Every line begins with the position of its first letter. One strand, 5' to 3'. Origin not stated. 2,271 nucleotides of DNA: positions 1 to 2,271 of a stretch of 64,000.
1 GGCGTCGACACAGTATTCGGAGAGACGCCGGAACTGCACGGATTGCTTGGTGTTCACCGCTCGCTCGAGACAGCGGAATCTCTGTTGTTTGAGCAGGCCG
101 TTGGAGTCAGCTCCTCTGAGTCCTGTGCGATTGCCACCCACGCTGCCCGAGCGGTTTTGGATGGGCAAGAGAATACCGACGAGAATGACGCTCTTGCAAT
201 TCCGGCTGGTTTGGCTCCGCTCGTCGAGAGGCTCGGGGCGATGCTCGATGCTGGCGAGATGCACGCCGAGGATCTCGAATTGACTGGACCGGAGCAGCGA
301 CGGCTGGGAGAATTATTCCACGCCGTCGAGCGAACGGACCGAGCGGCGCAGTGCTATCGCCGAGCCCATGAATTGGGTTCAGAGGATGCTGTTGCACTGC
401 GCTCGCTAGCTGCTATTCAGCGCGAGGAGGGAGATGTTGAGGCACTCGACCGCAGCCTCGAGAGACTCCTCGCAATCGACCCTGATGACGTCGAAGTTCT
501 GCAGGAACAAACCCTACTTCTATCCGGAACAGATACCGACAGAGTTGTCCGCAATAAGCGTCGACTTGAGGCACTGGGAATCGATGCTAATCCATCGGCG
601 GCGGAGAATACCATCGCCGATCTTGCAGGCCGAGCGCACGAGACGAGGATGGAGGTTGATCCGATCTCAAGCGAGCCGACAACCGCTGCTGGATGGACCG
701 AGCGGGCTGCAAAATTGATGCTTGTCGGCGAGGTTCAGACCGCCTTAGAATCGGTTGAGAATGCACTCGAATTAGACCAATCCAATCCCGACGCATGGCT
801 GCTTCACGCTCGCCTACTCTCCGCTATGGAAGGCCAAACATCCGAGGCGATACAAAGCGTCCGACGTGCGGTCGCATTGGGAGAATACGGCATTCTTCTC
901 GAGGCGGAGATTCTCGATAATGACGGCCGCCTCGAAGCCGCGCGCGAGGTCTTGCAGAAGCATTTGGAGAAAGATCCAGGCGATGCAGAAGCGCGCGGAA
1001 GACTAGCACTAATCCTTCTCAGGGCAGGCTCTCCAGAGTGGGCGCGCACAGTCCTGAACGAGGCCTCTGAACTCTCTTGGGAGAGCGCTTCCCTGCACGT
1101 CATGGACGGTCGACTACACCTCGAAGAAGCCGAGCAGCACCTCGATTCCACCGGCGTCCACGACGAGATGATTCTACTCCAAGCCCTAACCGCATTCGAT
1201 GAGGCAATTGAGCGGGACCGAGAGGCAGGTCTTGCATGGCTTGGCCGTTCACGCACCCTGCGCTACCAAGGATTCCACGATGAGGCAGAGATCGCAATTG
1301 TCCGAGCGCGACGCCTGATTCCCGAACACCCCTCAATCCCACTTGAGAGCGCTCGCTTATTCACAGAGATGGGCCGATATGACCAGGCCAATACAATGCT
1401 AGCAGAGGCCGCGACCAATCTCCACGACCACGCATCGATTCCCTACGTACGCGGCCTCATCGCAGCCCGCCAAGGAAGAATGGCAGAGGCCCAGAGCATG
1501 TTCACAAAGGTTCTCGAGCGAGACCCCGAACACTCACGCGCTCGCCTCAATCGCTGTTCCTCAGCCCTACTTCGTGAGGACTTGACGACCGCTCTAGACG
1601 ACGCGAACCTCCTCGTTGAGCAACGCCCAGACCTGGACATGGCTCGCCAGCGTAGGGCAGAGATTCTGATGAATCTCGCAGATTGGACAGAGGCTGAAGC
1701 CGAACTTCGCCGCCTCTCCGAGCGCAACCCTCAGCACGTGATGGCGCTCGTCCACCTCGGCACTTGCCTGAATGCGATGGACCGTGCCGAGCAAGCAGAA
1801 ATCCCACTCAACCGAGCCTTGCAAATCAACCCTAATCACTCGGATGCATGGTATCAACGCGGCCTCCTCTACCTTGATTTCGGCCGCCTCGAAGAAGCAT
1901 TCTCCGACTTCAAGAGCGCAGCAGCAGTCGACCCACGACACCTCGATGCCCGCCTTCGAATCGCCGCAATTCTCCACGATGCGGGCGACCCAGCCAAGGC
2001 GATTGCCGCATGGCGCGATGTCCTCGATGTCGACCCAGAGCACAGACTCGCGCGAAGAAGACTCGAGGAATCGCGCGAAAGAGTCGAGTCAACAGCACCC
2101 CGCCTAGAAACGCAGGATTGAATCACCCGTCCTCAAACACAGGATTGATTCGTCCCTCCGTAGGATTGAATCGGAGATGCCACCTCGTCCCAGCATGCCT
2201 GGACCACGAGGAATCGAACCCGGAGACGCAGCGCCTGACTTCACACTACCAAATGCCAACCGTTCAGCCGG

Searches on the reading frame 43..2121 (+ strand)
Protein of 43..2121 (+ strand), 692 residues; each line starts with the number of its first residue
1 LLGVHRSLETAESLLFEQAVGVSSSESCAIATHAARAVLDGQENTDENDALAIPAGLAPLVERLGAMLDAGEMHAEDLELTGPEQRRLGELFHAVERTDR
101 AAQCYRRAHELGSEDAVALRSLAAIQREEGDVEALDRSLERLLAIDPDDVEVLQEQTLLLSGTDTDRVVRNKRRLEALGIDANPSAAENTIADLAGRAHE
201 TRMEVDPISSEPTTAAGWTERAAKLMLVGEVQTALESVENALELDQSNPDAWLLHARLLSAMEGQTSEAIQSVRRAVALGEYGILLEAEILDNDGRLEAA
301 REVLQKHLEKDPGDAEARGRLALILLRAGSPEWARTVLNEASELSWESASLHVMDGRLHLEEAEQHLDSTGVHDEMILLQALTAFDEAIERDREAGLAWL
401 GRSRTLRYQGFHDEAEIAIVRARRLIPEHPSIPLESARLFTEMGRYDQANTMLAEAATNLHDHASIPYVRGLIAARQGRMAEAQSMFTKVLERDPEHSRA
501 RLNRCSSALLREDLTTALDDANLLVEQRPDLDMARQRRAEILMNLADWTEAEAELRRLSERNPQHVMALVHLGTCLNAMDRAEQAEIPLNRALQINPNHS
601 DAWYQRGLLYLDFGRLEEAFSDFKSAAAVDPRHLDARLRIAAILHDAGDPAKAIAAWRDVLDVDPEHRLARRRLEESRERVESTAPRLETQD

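Call 49: search_protein_families(library=pfam, proteins=[window:43-2121:+], max_evalue=0.0001)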
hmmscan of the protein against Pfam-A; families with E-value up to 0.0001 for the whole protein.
window:43-2121:+ (692 aa): 25 families
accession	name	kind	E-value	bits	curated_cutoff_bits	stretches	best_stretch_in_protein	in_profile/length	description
PF14559.12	TPR_19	-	1.3e-35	122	25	3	294-342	4-52/68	Tetratricopeptide repeat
PF13432.12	TPR_16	-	3.4e-35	120.5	32.7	4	468-530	1-63/65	Tetratricopeptide repeat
PF00515.34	TPR_1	-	1.6e-33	113.6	27.8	0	601-633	2-34/34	Tetratricopeptide repeat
PF13428.12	TPR_14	-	4.4e-33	110.8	23.5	0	287-323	7-43/44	Tetratricopeptide repeat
PF13431.12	TPR_17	-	5.6e-32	107.8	24.4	1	590-619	3-32/34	Tetratricopeptide repeat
PF07719.23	TPR_2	-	1.7e-31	106.1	27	0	601-633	2-34/34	Tetratricopeptide repeat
PF13181.12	TPR_8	-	1.4e-26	90.8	25.7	0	601-632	2-33/34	Tetratricopeptide repeat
PF23914.1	TPR_CcmH_CycH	-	9.8e-20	71.4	42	0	584-657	34-110/158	Cytochrome c-type biogenesis protein H TPR domain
PF13174.12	TPR_6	-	4.9e-18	64.9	26.3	0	635-666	1-32/33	Tetratricopeptide repeat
PF13414.12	TPR_11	-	5.7e-18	64.8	26.8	0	589-611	17-39/42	TPR repeat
PF13424.12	TPR_12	-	2e-17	63.6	30.1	0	537-595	8-74/77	Tetratricopeptide repeat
PF13371.12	TPR_9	-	1.7e-14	54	35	1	582-637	11-66/73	Tetratricopeptide repeat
PF25062.1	ARM_TT21_N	-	8.8e-14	52.2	40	0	550-655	84-189/222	Tetratricopeptide repeat protein 21 N-terminal ARM repeat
PF12895.13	ANAPC3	-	3.5e-13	50.1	27.2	0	584-656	7-78/82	Anaphase-promoting complex, cyclosome, subunit 3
PF13176.12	TPR_7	-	4.9e-11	42.3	27.9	0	118-149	1-32/36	Tetratricopeptide repeat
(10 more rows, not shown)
